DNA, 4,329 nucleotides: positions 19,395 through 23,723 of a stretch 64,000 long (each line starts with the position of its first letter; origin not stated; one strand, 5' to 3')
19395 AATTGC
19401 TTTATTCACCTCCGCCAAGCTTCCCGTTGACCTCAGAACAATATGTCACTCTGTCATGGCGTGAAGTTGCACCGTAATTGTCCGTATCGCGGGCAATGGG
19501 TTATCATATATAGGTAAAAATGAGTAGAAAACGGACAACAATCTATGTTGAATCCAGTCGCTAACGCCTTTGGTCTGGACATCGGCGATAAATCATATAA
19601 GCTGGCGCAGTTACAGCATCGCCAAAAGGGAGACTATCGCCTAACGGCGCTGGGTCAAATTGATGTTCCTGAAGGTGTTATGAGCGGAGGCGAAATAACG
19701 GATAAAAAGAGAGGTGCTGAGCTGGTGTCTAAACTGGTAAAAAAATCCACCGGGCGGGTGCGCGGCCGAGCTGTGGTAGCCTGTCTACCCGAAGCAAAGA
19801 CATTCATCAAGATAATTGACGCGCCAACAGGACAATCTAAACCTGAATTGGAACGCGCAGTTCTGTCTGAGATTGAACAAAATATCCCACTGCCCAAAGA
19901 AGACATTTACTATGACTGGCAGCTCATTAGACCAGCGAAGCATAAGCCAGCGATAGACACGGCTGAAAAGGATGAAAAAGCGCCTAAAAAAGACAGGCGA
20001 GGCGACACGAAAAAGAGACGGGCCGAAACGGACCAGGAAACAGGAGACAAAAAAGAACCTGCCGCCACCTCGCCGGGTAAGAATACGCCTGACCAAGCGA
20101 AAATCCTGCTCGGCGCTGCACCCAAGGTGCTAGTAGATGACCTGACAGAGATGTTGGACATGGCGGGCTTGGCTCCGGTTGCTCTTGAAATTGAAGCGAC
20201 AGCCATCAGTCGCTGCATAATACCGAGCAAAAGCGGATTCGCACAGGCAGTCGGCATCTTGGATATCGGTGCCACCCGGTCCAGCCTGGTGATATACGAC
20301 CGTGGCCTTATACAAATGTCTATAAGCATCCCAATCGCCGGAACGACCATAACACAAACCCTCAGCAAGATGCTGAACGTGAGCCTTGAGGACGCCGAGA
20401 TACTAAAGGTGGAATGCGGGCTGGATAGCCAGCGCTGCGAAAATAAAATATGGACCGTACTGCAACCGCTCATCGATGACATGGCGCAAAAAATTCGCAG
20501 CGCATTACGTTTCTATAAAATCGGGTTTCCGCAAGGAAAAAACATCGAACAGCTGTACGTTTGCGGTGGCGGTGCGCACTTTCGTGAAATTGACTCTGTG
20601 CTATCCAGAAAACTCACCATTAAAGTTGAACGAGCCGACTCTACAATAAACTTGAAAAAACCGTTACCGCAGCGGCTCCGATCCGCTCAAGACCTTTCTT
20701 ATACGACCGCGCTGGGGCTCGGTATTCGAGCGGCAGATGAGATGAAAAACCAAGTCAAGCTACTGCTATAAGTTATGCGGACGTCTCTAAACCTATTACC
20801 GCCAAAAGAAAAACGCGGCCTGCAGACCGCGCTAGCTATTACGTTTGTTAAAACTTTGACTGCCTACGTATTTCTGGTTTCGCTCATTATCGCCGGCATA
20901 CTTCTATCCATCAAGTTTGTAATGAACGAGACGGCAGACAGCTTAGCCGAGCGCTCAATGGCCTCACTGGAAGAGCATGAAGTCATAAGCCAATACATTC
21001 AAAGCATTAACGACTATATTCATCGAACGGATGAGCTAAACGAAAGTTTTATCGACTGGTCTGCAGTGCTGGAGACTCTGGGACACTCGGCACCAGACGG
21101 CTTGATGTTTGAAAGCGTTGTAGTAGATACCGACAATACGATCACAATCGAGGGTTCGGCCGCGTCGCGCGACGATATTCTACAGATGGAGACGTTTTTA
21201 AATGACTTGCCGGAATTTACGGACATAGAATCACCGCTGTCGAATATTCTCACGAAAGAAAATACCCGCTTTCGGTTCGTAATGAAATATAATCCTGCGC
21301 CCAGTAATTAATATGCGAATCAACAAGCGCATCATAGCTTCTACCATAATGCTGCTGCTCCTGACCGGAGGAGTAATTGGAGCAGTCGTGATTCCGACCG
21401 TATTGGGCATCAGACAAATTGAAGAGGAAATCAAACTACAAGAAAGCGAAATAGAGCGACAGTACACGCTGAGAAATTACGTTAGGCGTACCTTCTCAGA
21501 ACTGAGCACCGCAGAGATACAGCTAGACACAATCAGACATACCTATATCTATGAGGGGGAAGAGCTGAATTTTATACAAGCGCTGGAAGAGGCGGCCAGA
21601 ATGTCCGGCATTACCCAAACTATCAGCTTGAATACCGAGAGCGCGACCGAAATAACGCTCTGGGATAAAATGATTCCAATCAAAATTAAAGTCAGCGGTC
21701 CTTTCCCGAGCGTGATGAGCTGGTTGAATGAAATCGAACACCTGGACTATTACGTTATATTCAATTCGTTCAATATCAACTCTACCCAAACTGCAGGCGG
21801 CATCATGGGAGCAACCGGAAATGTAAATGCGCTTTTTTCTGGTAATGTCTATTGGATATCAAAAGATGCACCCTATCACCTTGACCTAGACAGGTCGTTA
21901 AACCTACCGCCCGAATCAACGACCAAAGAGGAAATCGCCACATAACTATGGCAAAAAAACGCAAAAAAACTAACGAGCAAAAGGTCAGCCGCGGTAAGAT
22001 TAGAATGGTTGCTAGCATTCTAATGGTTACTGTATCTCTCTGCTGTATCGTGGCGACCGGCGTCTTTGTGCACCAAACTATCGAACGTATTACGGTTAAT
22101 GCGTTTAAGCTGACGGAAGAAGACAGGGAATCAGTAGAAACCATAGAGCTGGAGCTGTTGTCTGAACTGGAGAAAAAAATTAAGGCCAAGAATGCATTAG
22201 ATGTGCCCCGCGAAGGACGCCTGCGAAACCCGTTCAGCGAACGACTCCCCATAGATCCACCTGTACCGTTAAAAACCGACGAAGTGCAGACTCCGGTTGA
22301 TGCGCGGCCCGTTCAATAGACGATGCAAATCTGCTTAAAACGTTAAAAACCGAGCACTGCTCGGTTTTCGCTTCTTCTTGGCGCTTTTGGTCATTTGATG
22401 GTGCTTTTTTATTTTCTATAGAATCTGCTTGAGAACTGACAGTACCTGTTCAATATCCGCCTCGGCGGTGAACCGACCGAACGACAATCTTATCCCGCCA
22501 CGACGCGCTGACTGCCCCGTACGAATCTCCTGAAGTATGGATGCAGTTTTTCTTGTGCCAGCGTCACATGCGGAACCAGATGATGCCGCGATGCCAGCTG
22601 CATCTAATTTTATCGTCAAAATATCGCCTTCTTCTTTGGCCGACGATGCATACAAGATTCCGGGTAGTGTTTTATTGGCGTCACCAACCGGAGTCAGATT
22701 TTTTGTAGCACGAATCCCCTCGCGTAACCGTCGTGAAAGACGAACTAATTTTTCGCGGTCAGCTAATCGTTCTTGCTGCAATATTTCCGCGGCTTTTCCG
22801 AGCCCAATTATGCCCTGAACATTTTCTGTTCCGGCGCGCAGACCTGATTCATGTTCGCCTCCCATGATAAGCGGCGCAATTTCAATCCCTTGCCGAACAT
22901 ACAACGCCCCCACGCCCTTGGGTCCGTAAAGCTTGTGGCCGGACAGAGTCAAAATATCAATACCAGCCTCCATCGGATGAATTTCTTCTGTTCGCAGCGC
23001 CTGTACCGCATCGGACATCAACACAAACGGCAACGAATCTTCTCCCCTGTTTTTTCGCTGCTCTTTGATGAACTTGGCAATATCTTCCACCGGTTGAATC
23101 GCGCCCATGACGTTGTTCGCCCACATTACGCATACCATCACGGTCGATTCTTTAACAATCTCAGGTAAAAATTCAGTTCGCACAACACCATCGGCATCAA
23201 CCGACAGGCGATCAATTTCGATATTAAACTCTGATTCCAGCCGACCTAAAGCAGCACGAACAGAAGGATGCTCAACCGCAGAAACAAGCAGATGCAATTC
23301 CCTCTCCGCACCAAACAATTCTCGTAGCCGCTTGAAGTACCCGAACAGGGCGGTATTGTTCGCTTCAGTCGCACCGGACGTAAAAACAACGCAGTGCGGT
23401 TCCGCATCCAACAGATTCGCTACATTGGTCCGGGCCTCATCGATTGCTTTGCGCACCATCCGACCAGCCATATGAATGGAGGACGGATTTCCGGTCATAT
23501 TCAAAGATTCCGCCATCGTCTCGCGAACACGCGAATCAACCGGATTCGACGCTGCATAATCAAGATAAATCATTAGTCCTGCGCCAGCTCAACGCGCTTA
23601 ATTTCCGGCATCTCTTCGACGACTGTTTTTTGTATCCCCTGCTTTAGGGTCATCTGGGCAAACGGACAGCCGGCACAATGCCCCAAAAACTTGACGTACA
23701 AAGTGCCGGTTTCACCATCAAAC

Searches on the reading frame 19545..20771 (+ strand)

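Call 32: search_protein_families(library=pfam, proteins=[window:19545-20771:+], max_evalue=0.001)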
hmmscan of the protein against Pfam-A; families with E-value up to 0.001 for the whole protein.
window:19545-20771:+ (408 aa): 3 families
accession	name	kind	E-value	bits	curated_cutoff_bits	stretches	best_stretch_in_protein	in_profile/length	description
PF11104.14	PilM_2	-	2.2e-45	155.5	27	2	177-396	118-339/340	Type IV pilus assembly protein PilM;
PF14450.12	FtsA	-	5.6e-12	46.6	31.8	1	238-391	2-127/127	Cell division protein FtsA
PF06723.19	MreB_Mbl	-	2.2e-05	23.9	27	0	300-368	240-308/327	MreB/Mbl protein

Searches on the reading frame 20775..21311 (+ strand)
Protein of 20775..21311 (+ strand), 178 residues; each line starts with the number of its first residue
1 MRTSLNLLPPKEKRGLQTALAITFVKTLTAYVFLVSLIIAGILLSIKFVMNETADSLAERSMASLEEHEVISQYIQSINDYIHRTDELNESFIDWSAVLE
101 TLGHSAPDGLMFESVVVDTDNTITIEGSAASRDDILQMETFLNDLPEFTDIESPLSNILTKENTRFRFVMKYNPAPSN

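Call 32: search_protein_families(library=pfam, proteins=[window:20775-21311:+], max_evalue=0.001)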
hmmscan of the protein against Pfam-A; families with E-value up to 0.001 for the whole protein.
window:20775-21311:+ (178 aa): 1 family
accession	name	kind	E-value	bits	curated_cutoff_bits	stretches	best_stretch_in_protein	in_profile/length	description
PF05137.18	PilN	-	7.9e-06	26.3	22.8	1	98-170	2-74/78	Fimbrial assembly protein (PilN)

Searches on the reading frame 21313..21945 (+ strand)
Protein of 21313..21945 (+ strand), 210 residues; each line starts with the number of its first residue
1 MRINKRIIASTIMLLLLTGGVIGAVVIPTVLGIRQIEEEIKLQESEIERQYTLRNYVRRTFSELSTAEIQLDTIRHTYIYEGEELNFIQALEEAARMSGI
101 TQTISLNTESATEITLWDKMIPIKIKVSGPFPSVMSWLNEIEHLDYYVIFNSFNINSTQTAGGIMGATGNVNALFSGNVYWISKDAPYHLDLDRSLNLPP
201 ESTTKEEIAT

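Call 32: search_protein_families(library=pfam, proteins=[window:21313-21945:+], max_evalue=0.001)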
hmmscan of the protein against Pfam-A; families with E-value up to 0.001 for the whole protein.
window:21313-21945:+ (210 aa): 1 family
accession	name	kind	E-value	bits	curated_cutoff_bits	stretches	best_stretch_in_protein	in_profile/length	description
PF04350.18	PilO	-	0.0007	20.2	22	0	83-161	51-127/145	Pilus assembly protein, PilO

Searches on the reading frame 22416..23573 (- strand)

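Call 32: search_protein_families(library=pfam, proteins=[window:22416-23573:-], max_evalue=0.001)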
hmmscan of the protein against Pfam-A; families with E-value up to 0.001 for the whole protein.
window:22416-23573:- (385 aa): 1 family
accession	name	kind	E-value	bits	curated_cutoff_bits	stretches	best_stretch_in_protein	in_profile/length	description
PF00266.25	Aminotran_5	-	3.7e-62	210.9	21.5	1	2-377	1-371/371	Aminotransferase class-V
